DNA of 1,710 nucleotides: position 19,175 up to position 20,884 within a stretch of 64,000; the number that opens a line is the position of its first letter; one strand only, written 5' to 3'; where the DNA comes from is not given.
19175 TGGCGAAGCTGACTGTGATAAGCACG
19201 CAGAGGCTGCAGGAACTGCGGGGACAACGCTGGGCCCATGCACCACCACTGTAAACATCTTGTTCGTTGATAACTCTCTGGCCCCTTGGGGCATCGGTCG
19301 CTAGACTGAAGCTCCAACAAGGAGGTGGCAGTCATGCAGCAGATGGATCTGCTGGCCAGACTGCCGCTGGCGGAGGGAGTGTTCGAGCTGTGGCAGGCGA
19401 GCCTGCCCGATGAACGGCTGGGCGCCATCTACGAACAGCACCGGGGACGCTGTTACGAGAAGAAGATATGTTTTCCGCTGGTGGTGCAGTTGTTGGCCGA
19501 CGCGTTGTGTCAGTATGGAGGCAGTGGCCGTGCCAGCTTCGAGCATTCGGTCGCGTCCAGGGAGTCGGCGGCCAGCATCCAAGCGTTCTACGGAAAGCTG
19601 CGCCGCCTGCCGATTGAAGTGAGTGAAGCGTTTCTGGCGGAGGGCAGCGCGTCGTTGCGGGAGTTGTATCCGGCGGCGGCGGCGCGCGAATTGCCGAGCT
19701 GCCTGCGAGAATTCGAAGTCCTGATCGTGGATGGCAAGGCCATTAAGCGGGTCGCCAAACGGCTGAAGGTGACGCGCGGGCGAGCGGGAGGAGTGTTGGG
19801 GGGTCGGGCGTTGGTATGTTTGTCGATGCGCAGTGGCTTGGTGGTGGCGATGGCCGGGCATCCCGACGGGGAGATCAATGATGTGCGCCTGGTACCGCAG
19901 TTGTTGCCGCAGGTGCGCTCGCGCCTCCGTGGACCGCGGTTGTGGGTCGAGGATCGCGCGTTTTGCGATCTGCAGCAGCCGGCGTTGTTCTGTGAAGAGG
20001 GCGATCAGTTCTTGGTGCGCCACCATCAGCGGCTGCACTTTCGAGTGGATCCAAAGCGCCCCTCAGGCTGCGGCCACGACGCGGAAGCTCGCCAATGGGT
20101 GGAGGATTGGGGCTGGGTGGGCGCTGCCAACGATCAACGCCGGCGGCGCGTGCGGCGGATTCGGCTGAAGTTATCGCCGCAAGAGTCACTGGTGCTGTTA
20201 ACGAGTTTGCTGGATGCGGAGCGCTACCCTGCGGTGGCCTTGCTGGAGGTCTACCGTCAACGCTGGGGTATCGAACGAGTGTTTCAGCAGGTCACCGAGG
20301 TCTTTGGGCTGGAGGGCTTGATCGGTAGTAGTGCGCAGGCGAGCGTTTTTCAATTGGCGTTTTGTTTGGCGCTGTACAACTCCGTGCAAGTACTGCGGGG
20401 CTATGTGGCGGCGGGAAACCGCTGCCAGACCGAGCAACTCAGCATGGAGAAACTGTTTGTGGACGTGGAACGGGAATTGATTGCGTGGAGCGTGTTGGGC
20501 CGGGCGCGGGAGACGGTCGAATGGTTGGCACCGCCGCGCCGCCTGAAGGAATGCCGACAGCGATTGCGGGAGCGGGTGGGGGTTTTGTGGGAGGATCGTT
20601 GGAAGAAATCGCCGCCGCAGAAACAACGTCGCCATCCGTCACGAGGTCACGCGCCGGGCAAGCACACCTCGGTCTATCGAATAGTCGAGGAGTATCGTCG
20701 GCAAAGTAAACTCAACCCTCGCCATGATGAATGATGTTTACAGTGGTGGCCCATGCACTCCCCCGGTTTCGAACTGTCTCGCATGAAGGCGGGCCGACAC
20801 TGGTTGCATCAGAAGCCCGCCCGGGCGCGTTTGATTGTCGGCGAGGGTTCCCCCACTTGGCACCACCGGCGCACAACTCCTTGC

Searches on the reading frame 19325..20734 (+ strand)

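Call 58: search_protein_families(library=pfam, proteins=[window:19325-20734:+], max_evalue=0.001)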
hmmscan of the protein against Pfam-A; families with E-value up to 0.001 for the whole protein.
window:19325-20734:+ (469 aa): 1 family
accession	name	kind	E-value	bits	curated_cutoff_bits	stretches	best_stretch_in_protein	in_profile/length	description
PF01609.27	DDE_Tnp_1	-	4.4e-16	59.7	23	1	131-352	5-199/200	Transposase DDE domain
